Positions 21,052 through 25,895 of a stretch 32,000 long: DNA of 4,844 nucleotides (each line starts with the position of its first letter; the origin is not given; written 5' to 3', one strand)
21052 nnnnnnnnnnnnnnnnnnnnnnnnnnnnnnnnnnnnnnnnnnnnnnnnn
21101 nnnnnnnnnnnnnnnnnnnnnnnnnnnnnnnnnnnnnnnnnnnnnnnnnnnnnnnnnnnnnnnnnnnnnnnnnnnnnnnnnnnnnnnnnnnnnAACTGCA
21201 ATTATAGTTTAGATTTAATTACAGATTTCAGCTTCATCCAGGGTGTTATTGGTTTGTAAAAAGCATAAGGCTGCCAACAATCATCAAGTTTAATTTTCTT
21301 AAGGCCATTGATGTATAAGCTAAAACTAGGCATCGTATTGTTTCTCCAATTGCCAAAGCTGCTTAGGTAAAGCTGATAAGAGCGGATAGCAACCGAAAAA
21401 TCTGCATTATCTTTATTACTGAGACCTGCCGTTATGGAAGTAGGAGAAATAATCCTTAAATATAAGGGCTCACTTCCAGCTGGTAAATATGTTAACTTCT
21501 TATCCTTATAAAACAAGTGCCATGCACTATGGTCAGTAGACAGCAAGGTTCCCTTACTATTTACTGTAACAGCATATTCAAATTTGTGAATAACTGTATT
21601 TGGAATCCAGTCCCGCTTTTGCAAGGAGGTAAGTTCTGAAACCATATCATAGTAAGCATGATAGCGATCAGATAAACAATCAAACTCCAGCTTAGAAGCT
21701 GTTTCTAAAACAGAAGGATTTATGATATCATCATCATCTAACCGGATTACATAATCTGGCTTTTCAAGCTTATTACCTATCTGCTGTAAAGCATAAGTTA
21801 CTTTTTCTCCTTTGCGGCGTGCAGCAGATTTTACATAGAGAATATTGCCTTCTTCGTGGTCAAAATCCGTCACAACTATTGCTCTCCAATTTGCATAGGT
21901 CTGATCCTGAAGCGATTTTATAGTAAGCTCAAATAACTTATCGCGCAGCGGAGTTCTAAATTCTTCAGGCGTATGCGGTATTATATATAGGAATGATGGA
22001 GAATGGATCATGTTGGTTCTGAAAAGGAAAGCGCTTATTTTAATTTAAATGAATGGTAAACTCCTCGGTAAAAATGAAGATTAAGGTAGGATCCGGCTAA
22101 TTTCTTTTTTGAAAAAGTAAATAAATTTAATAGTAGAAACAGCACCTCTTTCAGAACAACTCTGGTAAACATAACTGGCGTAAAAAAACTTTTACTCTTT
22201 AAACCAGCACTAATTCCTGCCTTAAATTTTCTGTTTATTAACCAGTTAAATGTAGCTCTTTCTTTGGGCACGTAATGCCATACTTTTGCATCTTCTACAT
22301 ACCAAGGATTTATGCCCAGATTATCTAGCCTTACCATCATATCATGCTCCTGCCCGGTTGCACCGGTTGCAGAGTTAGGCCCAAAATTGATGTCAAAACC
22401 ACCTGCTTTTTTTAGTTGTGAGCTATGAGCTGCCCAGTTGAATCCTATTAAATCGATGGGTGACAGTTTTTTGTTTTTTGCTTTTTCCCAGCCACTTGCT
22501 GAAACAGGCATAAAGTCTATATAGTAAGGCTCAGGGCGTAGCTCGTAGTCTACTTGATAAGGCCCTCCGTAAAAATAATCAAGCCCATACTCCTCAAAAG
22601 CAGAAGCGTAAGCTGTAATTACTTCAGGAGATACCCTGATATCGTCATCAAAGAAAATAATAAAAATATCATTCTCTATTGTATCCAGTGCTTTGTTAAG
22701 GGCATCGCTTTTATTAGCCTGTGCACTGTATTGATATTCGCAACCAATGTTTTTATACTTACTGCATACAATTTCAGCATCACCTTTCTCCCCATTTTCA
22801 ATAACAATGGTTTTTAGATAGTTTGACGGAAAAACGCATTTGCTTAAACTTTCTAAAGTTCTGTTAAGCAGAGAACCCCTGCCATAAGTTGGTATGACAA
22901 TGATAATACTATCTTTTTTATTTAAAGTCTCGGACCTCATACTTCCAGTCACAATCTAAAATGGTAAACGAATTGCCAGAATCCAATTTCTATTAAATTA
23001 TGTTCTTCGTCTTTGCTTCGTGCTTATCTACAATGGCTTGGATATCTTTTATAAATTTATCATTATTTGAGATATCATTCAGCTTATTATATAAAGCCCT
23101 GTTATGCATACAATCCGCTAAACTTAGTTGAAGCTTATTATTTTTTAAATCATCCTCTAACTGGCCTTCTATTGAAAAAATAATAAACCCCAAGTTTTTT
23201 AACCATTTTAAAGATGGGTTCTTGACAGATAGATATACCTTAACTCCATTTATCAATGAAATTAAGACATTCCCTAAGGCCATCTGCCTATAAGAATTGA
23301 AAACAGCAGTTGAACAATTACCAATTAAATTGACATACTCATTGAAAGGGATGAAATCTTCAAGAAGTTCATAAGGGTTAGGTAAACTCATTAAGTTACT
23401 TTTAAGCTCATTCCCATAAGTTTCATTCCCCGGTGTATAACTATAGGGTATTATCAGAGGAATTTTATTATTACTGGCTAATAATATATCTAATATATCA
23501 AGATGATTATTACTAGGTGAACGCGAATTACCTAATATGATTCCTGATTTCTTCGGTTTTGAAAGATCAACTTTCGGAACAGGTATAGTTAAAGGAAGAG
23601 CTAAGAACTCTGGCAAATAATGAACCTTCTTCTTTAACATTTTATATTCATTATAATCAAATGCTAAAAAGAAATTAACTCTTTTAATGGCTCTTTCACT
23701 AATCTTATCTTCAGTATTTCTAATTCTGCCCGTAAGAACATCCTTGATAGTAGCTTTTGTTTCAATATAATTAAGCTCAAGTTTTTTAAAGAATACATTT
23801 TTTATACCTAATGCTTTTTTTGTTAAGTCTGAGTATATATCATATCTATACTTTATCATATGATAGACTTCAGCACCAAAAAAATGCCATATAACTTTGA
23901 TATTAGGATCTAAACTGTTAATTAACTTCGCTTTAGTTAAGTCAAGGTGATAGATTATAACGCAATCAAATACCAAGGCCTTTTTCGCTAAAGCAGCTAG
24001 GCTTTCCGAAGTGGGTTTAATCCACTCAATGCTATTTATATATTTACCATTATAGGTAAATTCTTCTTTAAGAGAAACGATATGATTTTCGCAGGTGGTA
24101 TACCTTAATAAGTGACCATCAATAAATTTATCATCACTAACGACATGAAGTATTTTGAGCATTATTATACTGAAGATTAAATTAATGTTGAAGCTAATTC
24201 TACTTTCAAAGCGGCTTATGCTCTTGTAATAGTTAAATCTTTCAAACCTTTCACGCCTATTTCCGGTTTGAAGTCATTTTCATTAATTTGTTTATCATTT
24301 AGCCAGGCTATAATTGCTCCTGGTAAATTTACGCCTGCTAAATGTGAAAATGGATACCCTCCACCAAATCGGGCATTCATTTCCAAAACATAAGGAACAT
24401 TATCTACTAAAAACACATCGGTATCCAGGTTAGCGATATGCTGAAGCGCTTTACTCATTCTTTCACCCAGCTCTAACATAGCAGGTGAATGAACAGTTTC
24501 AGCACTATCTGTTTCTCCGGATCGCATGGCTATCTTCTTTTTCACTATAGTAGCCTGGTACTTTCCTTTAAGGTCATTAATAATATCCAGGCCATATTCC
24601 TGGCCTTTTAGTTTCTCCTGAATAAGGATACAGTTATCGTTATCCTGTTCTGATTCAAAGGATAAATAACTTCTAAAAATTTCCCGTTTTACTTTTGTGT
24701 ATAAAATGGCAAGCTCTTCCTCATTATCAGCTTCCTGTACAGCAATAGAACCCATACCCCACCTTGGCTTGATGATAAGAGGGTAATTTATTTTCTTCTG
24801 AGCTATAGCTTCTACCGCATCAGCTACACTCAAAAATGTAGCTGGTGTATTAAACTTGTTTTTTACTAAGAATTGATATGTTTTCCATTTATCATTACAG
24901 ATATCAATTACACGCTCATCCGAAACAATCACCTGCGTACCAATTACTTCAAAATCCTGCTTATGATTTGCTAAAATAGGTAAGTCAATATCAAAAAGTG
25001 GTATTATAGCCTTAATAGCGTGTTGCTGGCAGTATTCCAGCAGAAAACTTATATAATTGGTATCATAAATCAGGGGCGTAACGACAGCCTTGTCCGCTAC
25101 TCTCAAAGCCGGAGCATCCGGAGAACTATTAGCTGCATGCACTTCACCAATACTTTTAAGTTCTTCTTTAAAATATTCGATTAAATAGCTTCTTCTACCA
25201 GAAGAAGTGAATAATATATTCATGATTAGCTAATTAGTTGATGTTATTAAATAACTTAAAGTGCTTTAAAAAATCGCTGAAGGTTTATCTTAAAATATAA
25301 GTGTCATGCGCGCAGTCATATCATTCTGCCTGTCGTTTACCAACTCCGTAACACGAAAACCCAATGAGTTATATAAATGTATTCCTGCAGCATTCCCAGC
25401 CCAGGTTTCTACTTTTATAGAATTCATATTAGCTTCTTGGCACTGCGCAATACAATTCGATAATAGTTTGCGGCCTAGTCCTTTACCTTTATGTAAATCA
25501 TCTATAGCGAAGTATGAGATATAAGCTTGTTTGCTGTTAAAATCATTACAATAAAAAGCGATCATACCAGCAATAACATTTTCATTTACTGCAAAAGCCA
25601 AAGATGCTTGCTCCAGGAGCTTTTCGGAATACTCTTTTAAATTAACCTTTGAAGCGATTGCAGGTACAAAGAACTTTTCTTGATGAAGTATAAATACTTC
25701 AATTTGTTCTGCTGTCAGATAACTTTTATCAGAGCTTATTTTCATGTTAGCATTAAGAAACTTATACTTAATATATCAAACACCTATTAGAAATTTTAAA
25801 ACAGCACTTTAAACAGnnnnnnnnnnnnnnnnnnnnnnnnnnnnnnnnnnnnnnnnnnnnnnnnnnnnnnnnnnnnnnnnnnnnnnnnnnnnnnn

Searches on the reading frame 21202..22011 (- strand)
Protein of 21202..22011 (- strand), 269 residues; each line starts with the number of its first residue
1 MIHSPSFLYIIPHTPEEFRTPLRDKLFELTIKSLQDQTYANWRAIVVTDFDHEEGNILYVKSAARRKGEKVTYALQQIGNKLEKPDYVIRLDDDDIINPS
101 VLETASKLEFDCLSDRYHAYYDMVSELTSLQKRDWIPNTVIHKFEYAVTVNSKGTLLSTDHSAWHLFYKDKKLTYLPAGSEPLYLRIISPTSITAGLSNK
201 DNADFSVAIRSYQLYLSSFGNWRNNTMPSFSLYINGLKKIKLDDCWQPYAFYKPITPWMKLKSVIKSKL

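Call 6: search_protein_families(library=pfam, proteins=[window:21202-22011:-], max_evalue=0.001)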
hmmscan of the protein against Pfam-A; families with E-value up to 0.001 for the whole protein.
window:21202-22011:- (269 aa): 1 family
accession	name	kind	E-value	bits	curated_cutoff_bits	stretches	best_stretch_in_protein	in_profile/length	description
PF00535.33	Glycos_transf_2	-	0.00017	22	23.3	0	29-130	15-128/168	Glycosyl transferase family 2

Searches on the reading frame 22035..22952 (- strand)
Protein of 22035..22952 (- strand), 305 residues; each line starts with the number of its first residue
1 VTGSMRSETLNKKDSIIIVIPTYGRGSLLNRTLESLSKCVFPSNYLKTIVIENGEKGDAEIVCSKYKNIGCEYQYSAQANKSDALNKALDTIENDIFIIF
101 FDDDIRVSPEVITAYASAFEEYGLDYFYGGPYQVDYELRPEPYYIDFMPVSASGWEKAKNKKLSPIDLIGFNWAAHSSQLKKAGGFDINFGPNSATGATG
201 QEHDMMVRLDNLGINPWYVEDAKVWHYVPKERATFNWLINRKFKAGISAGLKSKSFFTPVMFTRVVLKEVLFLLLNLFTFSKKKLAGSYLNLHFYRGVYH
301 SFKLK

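Call 6: search_protein_families(library=pfam, proteins=[window:22035-22952:-], max_evalue=0.001)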
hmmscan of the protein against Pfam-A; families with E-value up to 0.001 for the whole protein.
window:22035-22952:- (305 aa): 2 families
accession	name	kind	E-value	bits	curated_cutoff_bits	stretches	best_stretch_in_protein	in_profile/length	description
PF00535.33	Glycos_transf_2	-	5.1e-14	53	23.3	1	18-157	2-139/168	Glycosyl transferase family 2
PF13641.12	Glyco_tranf_2_3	-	6.6e-09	36.6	27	1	16-120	3-112/230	Glycosyltransferase like family 2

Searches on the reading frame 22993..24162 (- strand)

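Call 6: search_protein_families(library=pfam, proteins=[window:22993-24162:-], max_evalue=0.001)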
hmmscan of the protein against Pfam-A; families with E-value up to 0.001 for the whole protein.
window:22993-24162:- (389 aa): 1 family
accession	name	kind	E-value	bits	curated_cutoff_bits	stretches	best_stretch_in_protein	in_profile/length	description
PF07429.17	Glyco_transf_56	-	5.6e-17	62.3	25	1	167-350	149-334/358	4-alpha-L-fucosyltransferase glycosyl transferase group 56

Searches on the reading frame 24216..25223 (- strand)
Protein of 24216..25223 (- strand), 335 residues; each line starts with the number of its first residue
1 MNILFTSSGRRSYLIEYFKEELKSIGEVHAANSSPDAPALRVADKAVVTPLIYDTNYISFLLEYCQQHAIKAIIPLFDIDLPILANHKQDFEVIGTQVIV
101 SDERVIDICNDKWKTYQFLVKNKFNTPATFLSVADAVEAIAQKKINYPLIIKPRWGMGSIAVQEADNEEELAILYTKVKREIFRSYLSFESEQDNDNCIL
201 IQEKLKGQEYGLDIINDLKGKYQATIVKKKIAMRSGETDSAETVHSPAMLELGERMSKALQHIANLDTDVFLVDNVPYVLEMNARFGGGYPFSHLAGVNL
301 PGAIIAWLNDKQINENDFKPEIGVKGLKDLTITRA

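Call 6: search_protein_families(library=pfam, proteins=[window:24216-25223:-], max_evalue=0.001)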
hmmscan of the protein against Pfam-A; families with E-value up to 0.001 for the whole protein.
window:24216-25223:- (335 aa): 7 families
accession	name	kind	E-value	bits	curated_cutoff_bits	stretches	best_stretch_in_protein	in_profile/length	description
PF21360.3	PylC-like_N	-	2e-29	102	27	1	3-99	1-96/96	PylC-like, N-terminal domain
PF02655.19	ATP-grasp_3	-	1e-17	65.1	23.2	1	109-288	1-159/160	ATP-grasp domain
PF15632.11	ATPgrasp_Ter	-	1.4e-14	54.4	29.1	1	199-324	5-125/131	ATP-grasp in the biosynthetic pathway with Ter operon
PF13535.11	ATP-grasp_4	-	1e-10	41.9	27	1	145-265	1-122/160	ATP-grasp domain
PF08443.16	RimK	-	1.3e-07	31.8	21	1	110-307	2-187/188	RimK-like ATP-grasp domain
PF14397.11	ATPgrasp_ST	-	3.6e-05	23.5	31.4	0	103-203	13-118/278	Sugar-transfer associated ATP-grasp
PF02786.22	CPSase_L_D2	-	0.00044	20.2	19.8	1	137-286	28-180/211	Carbamoyl-phosphate synthase L chain, ATP binding domain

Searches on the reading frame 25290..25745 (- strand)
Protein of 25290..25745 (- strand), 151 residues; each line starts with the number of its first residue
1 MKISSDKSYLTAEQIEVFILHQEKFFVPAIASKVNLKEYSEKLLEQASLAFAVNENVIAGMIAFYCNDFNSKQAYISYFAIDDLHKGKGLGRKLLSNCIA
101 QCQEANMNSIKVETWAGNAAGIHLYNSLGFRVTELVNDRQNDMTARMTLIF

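Call 7: search_protein_families(library=pfam, proteins=[window:25290-25745:-], max_evalue=0.001)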
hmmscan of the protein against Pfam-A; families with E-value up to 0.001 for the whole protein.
window:25290-25745:- (151 aa): 6 families
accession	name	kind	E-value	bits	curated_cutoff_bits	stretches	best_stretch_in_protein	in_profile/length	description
PF00583.31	Acetyltransf_1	-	1.7e-14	54.6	20.7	1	43-130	28-116/116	Acetyltransferase (GNAT) family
PF13673.13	Acetyltransf_10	-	4.1e-12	46.6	23.6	1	35-139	18-116/128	Acetyltransferase (GNAT) domain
PF13508.13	Acetyltransf_7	-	3e-10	40.8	27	1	52-131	8-83/84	Acetyltransferase (GNAT) domain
PF13302.13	Acetyltransf_3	-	8.3e-07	30.2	25.4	1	35-131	36-138/138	Acetyltransferase (GNAT) domain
PF13420.13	Acetyltransf_4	-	1.3e-06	28.9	24.3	1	32-136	29-140/155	Acetyltransferase (GNAT) domain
PF08445.16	FR47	-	3.9e-06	27.2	22.1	1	70-133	18-80/86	FR47-like protein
